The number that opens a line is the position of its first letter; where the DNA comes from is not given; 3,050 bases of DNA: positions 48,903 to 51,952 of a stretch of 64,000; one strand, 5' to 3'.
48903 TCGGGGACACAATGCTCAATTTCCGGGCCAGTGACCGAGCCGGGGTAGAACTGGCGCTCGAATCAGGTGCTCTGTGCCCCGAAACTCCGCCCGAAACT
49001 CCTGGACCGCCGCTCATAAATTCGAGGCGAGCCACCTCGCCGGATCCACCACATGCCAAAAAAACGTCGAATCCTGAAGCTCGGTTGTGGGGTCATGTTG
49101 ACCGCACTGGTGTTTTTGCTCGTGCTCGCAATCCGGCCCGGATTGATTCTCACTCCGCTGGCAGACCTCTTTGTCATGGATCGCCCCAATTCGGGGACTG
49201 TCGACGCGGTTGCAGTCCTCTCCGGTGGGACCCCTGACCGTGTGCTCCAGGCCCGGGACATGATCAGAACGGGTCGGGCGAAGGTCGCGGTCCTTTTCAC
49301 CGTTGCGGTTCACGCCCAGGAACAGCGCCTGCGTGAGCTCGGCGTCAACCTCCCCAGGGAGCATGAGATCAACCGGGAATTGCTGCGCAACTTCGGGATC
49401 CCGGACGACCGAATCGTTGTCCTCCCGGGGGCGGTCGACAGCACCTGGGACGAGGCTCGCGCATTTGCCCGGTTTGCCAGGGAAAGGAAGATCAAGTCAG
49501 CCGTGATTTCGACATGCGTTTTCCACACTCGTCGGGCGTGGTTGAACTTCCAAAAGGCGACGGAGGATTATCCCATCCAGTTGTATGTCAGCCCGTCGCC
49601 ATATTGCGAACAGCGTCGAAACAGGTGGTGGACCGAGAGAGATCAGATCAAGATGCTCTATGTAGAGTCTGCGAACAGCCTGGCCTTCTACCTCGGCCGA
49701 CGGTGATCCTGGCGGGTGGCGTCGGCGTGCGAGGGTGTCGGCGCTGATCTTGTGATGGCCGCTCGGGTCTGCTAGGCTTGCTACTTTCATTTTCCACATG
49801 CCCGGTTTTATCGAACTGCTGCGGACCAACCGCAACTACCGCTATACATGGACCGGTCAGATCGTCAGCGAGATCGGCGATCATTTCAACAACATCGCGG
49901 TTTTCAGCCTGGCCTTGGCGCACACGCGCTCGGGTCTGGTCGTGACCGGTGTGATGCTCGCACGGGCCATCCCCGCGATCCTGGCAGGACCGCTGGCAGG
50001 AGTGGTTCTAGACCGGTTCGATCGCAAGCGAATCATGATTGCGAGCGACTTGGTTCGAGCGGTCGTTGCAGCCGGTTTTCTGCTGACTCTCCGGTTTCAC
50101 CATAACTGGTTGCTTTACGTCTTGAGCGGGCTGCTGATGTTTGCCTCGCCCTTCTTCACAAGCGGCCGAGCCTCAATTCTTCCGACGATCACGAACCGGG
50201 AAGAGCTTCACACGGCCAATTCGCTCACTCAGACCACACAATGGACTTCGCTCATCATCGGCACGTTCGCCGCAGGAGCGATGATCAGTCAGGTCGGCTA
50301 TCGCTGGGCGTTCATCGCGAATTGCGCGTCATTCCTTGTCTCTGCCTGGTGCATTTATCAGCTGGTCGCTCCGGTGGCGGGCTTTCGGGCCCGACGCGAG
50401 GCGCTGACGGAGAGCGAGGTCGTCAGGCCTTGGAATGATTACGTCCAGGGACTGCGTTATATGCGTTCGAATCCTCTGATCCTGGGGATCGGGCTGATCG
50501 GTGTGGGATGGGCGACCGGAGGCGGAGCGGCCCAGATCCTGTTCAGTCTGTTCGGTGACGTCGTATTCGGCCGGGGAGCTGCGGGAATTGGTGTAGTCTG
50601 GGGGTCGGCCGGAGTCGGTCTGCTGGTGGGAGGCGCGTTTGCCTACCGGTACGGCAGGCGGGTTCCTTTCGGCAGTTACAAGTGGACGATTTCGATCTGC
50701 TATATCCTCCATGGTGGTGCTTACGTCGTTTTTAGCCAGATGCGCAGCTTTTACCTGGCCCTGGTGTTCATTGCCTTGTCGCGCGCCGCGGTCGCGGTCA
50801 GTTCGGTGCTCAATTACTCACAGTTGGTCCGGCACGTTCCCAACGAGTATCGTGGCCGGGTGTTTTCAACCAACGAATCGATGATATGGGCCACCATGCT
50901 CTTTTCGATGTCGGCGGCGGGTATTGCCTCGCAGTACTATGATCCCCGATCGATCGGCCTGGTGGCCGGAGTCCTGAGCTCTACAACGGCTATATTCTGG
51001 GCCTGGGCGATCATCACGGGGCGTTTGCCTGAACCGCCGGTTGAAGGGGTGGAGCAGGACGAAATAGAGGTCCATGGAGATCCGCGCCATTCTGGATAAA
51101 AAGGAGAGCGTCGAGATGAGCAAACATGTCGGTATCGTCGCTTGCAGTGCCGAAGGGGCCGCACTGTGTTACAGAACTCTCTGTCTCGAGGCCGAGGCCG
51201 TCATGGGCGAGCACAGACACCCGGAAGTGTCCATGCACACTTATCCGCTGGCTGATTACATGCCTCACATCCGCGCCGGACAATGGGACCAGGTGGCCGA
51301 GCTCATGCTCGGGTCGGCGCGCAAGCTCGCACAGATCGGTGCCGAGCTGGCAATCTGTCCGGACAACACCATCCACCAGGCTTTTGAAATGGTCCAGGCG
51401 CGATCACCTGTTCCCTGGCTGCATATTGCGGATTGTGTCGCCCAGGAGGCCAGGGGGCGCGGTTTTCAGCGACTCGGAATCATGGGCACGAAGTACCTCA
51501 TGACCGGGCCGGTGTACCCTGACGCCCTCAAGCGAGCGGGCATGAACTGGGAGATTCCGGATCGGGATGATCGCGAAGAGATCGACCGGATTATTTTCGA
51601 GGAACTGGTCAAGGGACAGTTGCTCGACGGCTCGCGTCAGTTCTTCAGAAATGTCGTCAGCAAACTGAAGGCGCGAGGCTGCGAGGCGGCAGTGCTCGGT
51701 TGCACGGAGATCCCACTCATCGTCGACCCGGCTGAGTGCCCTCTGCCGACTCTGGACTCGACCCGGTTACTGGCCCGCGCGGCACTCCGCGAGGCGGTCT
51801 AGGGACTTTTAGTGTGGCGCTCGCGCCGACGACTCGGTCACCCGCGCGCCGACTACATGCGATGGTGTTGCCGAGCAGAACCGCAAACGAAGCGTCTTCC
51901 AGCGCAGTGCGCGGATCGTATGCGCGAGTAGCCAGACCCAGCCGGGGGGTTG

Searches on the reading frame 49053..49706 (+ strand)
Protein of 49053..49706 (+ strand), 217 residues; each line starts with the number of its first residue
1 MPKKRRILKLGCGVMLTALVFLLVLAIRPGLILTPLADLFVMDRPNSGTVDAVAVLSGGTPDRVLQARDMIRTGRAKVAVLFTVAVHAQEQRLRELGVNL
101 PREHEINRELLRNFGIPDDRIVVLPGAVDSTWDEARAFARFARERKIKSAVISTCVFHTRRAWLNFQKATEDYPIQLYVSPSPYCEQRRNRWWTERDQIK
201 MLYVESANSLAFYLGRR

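Call 23: search_protein_families(library=pfam, proteins=[window:49053-49706:+], max_evalue=0.00001)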
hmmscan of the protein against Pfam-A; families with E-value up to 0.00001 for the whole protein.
window:49053-49706:+ (217 aa): 1 family
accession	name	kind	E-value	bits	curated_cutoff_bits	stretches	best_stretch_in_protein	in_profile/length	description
PF02698.23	DUF218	-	2.2e-11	44.3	27.6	1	51-186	1-119/133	DUF218 domain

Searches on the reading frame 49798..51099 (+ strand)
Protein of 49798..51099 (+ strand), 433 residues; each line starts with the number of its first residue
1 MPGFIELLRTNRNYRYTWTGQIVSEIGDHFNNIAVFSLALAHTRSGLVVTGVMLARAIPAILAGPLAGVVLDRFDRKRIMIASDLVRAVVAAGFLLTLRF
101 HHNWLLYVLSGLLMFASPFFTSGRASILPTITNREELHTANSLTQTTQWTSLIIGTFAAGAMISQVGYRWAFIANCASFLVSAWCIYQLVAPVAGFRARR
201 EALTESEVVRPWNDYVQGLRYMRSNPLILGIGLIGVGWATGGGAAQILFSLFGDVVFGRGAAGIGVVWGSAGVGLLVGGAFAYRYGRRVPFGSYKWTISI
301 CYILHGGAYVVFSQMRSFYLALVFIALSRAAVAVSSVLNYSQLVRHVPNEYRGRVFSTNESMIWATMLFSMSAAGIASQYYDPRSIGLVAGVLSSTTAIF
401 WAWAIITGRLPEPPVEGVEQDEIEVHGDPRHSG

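Call 23: search_protein_families(library=pfam, proteins=[window:49798-51099:+], max_evalue=0.00001)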
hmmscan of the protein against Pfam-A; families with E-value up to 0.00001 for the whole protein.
window:49798-51099:+ (433 aa): 2 families
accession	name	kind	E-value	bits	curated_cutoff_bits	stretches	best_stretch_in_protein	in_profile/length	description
PF07690.21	MFS_1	-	9.9e-31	107.3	33.4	2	38-290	27-270/347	Major Facilitator Superfamily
PF05977.19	MFS_3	-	1.9e-15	56.8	27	1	12-377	10-366/524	Transmembrane secretion effector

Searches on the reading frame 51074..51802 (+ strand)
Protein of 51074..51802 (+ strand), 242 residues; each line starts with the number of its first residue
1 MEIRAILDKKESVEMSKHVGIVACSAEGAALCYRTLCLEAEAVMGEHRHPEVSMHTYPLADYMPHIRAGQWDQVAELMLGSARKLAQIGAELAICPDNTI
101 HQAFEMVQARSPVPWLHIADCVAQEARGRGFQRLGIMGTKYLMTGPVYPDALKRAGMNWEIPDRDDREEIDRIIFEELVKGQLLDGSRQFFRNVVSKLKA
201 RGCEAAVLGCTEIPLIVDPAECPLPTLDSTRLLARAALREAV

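Call 23: search_protein_families(library=pfam, proteins=[window:51074-51802:+], max_evalue=0.00001)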
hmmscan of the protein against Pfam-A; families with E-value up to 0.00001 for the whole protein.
window:51074-51802:+ (242 aa): 1 family
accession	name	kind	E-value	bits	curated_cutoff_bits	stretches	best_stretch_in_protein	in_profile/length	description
PF01177.27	Asp_Glu_race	-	1e-30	107.6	31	1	32-237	12-211/211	Asp/Glu/Hydantoin racemase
